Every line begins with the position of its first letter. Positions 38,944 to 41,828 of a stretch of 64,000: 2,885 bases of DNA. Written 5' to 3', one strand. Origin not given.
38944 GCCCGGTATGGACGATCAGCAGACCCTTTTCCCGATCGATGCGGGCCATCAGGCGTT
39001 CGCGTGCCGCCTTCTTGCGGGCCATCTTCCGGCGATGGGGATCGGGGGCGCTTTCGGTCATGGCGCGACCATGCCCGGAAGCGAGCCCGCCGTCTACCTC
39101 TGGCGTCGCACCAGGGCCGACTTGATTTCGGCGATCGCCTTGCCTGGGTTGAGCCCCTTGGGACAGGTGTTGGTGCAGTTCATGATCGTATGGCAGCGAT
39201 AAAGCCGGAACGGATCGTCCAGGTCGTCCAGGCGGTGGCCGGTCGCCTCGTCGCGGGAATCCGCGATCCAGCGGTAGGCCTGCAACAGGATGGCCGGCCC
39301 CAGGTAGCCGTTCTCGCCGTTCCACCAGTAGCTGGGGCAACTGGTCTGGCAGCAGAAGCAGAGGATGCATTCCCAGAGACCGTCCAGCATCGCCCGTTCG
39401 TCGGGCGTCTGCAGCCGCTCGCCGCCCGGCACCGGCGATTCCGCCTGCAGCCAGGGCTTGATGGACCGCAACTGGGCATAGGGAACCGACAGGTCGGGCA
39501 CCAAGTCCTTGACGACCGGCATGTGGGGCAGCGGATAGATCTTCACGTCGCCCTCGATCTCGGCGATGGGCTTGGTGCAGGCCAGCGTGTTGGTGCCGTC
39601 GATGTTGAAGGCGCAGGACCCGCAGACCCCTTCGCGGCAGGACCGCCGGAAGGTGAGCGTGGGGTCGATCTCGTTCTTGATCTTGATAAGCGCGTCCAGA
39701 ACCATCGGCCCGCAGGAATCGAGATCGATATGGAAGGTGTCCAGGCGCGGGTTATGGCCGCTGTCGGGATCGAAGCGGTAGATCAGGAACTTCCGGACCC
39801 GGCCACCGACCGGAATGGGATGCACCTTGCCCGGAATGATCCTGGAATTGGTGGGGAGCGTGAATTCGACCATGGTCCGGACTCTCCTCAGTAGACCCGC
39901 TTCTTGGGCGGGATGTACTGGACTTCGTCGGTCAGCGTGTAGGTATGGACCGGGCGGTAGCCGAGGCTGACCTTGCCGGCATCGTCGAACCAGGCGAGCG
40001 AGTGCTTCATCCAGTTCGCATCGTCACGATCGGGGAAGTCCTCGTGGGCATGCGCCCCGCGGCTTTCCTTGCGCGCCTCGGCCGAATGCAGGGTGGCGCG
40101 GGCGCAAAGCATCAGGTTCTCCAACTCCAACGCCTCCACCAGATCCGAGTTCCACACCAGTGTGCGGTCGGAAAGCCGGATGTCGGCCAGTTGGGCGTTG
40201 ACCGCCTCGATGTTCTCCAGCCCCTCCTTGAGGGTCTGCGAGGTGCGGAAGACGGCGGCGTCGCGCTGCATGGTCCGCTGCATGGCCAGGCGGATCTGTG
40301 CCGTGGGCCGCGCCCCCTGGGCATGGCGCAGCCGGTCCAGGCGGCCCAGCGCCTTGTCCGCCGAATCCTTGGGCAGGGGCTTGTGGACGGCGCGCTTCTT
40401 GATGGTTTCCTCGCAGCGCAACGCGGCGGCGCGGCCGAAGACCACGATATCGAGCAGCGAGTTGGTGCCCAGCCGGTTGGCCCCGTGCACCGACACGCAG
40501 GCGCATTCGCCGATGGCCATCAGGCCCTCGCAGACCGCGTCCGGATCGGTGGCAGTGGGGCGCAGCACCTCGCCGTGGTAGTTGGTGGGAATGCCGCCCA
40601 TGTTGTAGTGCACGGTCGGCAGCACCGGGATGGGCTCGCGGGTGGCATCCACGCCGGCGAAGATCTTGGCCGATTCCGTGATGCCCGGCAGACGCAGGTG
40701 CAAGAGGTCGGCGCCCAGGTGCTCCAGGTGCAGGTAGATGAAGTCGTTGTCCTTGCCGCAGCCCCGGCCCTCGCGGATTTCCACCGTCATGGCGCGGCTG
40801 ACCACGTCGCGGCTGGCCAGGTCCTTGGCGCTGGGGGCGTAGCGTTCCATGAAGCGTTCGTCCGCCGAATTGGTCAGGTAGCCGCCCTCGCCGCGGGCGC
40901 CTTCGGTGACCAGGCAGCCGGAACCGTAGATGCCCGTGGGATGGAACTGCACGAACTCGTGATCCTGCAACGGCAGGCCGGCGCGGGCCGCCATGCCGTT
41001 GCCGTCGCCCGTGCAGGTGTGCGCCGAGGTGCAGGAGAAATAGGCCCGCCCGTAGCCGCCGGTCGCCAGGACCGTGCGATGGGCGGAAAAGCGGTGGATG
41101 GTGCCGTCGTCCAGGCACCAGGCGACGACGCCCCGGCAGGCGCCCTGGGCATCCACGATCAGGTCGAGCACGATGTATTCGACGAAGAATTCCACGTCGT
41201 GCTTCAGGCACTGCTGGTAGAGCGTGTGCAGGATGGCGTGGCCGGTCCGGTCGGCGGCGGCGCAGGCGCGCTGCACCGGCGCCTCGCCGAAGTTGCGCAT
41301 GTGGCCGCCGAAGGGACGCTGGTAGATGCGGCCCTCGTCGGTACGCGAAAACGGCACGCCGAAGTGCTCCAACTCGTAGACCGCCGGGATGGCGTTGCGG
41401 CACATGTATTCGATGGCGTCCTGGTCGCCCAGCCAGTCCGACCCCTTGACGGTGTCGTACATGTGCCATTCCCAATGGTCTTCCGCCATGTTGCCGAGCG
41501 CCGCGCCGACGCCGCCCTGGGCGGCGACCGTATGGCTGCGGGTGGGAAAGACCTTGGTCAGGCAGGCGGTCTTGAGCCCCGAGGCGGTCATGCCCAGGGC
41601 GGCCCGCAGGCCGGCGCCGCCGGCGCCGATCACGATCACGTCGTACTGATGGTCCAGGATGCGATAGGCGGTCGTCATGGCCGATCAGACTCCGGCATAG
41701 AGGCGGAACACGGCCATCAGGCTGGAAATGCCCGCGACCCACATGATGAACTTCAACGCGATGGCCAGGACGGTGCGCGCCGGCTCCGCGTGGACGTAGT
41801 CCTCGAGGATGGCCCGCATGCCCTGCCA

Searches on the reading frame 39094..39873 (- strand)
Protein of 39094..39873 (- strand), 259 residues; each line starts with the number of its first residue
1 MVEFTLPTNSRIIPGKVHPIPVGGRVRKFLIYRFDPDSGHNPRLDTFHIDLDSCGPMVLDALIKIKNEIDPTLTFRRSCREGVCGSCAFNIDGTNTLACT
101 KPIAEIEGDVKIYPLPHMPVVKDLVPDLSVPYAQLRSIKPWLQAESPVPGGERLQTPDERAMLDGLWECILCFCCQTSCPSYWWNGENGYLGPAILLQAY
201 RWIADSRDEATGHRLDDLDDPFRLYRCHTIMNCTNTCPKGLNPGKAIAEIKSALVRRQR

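Call 75: search_protein_families(library=pfam, proteins=[window:39094-39873:-], max_evalue=1e-8)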
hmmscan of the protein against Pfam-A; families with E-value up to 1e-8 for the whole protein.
window:39094-39873:- (259 aa): 2 families
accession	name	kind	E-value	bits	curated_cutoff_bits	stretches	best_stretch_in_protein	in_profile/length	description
PF13085.11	Fer2_3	-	7e-32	110.1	27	1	29-129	2-103/107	2Fe-2S iron-sulfur cluster binding domain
PF13534.11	Fer4_17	-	6.7e-09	36.6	22.2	1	168-242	1-61/61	4Fe-4S dicluster domain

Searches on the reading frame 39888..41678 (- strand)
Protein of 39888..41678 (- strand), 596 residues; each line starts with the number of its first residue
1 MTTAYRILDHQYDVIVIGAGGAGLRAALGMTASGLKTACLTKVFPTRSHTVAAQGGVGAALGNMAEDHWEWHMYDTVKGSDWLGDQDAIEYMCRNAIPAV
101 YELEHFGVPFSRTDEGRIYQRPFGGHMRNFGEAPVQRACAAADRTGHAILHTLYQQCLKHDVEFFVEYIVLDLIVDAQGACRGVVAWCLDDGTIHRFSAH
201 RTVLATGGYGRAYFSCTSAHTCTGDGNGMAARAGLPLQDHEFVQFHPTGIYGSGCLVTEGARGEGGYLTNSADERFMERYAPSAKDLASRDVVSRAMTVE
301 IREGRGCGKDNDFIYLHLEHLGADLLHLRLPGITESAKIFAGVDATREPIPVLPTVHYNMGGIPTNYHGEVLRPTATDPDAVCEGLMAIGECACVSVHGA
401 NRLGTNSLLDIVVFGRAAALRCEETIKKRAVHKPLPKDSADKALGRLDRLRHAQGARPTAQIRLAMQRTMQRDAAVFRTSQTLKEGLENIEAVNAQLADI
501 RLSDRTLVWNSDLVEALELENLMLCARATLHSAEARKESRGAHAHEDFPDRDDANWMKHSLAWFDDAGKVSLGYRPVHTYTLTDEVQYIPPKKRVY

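Call 75: search_protein_families(library=pfam, proteins=[window:39888-41678:-], max_evalue=1e-8)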
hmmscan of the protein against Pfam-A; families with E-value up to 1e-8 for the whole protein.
window:39888-41678:- (596 aa): 2 families
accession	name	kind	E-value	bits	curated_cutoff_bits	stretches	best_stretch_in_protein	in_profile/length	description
PF00890.30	FAD_binding_2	-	1.1e-122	410.7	20.4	1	13-408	1-414/414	FAD binding domain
PF02910.25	Succ_DH_flav_C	-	1.1e-47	161.6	20.8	1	463-596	1-130/130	Fumarate reductase flavoprotein C-term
